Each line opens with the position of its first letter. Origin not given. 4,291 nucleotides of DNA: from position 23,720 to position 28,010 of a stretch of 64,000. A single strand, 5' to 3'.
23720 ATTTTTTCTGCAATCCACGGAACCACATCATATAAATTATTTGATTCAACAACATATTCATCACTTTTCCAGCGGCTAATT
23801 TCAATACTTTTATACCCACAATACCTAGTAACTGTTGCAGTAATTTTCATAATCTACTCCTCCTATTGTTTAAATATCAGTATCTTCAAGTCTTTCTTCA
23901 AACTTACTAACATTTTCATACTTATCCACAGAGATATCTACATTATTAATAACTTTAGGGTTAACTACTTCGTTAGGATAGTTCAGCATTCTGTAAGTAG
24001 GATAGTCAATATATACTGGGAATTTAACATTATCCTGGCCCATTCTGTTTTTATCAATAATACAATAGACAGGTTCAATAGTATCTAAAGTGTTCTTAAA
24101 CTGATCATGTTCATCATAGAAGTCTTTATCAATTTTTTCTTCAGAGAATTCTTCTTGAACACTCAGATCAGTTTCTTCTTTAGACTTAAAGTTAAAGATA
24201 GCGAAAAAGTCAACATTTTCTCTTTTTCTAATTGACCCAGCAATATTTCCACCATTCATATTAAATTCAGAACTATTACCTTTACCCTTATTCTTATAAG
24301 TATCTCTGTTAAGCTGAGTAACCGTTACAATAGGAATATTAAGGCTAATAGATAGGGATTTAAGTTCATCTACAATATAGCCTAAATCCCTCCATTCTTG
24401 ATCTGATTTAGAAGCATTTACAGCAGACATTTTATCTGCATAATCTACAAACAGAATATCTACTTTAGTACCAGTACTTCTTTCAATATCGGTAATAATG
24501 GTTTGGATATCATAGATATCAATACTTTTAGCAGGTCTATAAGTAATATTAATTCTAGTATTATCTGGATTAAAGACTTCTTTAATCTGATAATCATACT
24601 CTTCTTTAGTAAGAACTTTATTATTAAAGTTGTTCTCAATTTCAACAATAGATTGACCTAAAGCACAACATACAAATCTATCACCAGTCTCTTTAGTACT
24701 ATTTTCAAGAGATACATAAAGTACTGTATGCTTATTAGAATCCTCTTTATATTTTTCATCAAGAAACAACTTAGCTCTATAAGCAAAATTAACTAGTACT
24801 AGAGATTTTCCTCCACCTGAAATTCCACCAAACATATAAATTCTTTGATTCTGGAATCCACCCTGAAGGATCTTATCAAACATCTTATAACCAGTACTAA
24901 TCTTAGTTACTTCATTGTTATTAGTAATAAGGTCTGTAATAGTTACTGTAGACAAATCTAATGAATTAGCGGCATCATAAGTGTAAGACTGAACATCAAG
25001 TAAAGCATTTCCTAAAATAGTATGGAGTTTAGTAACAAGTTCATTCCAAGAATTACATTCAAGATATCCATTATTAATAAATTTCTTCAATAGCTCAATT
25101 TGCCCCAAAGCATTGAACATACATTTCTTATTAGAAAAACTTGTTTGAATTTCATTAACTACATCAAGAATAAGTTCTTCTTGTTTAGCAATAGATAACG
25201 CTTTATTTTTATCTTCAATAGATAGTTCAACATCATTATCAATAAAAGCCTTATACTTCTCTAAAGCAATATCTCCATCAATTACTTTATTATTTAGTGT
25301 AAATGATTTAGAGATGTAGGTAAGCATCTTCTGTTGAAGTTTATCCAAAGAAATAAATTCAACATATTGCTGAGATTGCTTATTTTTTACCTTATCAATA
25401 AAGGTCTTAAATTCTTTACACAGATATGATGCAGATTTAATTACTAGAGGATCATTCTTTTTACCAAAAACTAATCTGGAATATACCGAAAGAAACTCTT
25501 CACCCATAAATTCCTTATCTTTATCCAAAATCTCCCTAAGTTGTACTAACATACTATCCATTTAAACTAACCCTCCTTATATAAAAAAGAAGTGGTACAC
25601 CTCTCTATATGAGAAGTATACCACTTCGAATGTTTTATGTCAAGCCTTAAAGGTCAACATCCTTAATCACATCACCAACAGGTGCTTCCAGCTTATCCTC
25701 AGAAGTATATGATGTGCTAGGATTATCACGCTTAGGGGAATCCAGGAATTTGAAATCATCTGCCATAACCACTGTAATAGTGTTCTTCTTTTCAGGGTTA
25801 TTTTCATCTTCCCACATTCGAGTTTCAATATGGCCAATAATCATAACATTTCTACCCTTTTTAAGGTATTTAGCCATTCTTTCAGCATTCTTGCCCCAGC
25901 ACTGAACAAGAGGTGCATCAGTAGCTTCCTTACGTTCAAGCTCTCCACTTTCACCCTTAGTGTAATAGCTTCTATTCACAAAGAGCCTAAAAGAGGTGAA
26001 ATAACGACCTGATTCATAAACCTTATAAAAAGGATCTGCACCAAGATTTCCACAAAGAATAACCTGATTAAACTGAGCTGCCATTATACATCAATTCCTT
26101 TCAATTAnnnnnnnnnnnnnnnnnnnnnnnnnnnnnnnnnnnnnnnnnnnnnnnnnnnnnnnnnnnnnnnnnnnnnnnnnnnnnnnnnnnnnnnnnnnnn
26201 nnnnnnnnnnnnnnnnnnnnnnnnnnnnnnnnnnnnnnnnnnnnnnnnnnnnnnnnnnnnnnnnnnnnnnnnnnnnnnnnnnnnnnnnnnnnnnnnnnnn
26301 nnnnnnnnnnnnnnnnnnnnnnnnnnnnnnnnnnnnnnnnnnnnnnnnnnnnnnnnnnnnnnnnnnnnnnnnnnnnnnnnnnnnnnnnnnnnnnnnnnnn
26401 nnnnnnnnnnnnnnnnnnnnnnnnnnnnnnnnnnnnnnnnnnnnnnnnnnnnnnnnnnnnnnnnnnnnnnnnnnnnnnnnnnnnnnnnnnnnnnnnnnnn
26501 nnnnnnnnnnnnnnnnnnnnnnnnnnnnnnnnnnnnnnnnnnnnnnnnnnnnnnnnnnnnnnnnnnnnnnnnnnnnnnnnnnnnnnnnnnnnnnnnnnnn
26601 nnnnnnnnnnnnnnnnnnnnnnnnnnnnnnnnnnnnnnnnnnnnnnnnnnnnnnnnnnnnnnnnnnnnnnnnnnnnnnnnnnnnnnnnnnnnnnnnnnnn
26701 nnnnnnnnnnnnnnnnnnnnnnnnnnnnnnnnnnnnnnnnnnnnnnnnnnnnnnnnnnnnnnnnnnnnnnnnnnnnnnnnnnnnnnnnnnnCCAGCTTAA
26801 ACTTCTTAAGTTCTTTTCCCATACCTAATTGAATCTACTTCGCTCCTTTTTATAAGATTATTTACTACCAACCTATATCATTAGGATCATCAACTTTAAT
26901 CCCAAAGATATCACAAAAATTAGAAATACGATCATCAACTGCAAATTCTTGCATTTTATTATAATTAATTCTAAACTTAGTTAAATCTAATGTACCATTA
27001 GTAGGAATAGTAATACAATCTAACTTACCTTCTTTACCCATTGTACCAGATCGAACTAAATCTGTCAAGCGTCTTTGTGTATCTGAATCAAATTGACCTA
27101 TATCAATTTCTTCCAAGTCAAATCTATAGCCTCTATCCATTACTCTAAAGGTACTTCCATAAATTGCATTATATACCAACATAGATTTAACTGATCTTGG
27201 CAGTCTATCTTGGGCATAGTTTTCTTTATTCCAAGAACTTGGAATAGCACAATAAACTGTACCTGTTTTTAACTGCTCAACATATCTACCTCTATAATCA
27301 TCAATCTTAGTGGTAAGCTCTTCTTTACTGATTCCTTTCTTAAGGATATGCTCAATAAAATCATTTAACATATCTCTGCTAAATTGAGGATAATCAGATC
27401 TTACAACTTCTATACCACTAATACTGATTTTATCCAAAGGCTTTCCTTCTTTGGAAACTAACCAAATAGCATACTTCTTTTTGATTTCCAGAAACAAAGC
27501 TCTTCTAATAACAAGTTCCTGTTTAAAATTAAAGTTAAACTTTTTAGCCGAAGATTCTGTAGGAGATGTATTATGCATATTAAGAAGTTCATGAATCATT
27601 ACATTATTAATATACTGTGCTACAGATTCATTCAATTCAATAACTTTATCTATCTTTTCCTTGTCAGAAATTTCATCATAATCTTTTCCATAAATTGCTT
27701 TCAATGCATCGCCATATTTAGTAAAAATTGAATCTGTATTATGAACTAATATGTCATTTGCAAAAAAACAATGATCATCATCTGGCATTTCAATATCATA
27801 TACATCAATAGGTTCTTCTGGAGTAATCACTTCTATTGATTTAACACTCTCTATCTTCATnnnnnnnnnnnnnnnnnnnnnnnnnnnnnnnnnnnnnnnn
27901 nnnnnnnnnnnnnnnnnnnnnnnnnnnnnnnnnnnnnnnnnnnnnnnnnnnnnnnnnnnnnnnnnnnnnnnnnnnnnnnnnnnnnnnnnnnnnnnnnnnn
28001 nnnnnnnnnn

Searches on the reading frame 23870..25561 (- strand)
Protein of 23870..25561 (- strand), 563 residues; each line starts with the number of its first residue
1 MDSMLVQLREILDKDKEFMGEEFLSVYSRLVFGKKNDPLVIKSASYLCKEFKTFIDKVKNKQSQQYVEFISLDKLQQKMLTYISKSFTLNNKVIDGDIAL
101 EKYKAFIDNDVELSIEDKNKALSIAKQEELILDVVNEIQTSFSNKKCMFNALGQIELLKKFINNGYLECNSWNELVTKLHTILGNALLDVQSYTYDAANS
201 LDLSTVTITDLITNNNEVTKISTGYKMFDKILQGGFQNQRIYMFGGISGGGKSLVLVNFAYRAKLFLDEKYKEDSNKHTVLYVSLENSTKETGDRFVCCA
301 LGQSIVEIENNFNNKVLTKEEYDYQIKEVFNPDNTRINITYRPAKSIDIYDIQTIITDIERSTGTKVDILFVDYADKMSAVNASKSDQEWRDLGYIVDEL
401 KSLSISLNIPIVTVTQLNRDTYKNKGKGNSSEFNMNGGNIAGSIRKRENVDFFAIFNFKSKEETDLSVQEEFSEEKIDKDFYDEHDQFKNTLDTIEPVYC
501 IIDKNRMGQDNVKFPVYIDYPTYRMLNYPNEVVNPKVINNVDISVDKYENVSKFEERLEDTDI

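Call 106: search_protein_families(library=pfam, proteins=[window:23870-25561:-], max_evalue=0.00001)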
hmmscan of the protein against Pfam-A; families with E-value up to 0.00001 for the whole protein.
window:23870-25561:- (563 aa): 3 families
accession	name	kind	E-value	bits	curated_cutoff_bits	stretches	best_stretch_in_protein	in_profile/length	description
PF03796.21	DnaB_C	-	7.1e-21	75.2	27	1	221-427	2-188/255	DnaB-like helicase C terminal domain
PF20307.4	divDNAB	-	3.8e-08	32.8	26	1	211-433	47-265/356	Divergent DnaB-like ATPase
PF06745.19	ATPase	-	3.8e-06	26.9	26.6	0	222-311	2-80/231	KaiC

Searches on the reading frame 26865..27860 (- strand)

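Call 106: search_protein_families(library=pfam, proteins=[window:26865-27860:-], max_evalue=0.00001)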
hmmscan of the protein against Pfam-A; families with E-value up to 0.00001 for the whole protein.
window:26865-27860:- (331 aa): 1 family
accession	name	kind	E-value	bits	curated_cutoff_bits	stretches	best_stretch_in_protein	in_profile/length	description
PF00136.26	DNA_pol_B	-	1.9e-06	27.4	23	1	79-199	231-354/453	DNA polymerase family B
